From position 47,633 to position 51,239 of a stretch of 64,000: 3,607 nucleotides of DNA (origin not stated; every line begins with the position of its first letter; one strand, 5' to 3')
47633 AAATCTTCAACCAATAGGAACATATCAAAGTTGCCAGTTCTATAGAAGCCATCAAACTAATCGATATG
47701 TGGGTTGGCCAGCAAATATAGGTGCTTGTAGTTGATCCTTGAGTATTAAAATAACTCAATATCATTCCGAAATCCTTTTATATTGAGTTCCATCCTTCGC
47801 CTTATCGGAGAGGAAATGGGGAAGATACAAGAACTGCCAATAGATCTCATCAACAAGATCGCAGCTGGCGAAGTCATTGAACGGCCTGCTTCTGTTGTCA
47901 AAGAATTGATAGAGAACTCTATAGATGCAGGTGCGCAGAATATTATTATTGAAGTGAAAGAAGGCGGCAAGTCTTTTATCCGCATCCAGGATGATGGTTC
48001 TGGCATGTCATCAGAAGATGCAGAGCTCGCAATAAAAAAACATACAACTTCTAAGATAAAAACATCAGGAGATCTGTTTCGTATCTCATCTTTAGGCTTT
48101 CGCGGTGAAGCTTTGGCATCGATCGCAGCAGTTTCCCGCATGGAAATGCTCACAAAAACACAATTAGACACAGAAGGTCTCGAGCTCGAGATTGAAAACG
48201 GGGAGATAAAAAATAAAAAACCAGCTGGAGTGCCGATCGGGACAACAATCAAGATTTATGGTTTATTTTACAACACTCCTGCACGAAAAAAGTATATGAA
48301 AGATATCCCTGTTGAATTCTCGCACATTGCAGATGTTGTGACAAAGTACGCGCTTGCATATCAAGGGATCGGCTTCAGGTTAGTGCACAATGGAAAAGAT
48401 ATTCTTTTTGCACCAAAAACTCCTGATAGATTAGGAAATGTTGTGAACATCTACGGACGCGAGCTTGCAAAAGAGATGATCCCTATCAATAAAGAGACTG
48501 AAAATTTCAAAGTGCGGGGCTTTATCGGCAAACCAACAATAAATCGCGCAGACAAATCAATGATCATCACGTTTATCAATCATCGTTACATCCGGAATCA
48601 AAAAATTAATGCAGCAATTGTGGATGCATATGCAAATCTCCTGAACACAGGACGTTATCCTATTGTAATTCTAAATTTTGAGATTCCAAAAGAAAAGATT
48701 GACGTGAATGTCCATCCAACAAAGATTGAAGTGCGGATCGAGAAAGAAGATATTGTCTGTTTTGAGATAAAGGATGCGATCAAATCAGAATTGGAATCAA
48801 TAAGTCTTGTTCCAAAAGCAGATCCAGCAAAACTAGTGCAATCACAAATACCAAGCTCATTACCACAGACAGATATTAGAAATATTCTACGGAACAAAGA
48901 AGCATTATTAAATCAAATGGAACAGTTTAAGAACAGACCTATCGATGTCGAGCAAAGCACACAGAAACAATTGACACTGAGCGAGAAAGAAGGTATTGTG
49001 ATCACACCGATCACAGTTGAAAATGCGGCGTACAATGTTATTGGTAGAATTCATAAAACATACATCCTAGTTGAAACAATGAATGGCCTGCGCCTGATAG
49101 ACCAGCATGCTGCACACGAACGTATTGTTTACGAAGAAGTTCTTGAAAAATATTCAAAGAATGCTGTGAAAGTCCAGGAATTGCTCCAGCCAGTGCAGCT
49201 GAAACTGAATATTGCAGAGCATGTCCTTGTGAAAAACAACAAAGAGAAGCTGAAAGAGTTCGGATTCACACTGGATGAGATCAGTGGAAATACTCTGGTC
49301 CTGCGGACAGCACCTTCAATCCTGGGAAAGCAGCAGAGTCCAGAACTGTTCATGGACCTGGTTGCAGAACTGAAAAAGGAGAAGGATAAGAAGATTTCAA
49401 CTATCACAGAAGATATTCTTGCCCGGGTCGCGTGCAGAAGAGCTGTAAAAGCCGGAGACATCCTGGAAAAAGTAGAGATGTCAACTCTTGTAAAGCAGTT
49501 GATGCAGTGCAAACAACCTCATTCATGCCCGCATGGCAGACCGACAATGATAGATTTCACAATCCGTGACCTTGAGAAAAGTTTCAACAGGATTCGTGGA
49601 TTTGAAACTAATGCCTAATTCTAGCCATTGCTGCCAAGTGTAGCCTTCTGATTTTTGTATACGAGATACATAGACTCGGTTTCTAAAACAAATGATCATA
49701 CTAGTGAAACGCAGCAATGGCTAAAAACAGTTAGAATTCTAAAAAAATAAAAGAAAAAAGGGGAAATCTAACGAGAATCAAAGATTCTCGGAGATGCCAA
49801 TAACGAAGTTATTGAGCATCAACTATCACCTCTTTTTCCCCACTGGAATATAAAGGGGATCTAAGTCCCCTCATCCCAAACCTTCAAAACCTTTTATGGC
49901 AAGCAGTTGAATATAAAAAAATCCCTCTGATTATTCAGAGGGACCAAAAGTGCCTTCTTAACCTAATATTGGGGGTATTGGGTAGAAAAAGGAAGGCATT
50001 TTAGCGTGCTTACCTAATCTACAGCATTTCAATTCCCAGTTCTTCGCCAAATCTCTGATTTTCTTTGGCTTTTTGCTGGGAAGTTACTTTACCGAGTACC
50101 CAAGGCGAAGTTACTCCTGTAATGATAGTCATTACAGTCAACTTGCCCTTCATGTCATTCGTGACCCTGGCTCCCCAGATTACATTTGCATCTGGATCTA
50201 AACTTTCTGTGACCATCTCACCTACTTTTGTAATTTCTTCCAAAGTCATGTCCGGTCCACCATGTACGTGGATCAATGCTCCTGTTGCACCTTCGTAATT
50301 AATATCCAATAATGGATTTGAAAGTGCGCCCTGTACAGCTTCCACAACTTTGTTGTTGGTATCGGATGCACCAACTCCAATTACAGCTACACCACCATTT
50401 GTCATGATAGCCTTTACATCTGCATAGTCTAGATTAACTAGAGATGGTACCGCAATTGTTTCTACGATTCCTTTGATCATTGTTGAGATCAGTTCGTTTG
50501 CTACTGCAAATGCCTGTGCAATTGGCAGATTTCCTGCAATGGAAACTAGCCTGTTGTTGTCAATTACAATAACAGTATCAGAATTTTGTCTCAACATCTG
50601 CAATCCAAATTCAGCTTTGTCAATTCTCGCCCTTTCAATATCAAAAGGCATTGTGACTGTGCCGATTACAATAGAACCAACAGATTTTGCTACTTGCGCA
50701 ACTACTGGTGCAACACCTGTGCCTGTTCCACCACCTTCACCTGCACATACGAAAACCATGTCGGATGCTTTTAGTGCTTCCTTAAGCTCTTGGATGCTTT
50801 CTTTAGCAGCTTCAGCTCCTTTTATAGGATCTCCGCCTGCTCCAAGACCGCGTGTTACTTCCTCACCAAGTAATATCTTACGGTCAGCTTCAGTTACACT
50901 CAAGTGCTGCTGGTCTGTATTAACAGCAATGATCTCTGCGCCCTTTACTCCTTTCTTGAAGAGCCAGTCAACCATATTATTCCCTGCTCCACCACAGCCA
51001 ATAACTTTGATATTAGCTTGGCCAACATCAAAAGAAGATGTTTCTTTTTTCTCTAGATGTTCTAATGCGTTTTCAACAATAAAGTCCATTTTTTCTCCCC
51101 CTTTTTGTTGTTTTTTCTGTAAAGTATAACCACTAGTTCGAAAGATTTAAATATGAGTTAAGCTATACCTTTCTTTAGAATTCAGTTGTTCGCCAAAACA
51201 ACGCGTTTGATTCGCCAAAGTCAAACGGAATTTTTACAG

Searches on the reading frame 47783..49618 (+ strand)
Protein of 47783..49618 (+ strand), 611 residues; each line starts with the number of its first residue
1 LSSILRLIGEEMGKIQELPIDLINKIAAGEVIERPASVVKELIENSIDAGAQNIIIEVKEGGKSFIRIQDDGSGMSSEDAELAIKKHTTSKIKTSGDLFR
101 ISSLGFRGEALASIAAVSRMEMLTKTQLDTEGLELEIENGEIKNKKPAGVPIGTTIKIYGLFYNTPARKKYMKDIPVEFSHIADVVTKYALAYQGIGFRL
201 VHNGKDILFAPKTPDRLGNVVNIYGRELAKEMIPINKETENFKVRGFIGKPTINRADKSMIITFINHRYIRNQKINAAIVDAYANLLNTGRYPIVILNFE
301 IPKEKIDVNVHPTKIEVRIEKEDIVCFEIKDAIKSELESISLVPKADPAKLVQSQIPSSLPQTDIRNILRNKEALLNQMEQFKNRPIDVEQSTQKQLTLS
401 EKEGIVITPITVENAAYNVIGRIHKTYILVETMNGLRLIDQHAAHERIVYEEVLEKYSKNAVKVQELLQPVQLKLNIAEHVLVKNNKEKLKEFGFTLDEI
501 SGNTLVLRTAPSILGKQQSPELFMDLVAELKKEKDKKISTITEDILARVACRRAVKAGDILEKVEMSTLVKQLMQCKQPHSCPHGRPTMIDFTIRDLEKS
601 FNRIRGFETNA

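Call 66: search_protein_families(library=pfam, proteins=[window:47783-49618:+], max_evalue=0.001)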
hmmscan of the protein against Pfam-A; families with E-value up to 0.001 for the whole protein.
window:47783-49618:+ (611 aa): 4 families
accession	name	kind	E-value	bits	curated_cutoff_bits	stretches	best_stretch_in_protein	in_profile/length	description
PF08676.16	MutL_C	-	1.1e-39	135.8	25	1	420-560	1-141/142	MutL C terminal dimerisation domain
PF01119.25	DNA_mis_repair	-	1.5e-38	131.5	26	1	222-337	3-118/119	DNA mismatch repair protein, C-terminal domain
PF13589.12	HATPase_c_3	-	1.1e-14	55.1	25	1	36-143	4-111/137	Histidine kinase-, DNA gyrase B-, and HSP90-like ATPase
PF02518.31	HATPase_c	-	3.4e-07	31.1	26.4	1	33-95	4-69/111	Histidine kinase-, DNA gyrase B-, and HSP90-like ATPase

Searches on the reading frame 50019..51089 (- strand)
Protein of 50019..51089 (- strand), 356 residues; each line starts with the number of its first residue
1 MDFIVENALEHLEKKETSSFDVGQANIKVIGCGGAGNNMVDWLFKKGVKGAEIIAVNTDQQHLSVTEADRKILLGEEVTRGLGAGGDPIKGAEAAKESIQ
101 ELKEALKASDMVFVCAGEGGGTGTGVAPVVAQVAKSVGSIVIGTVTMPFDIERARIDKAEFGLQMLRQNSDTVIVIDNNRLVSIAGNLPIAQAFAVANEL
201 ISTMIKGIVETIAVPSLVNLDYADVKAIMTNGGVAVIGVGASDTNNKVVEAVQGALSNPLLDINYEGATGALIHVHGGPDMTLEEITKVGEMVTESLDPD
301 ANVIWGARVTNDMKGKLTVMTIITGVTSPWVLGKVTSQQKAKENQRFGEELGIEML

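Call 66: search_protein_families(library=pfam, proteins=[window:50019-51089:-], max_evalue=0.001)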
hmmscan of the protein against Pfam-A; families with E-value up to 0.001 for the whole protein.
window:50019-51089:- (356 aa): 2 families
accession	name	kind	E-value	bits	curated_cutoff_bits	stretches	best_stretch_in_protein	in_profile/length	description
PF00091.31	Tubulin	-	3e-45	155.3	33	1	26-185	1-189/190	Tubulin/FtsZ family, GTPase domain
PF12327.13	FtsZ_C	-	1.9e-31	108.6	27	1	233-326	1-94/95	FtsZ family, C-terminal domain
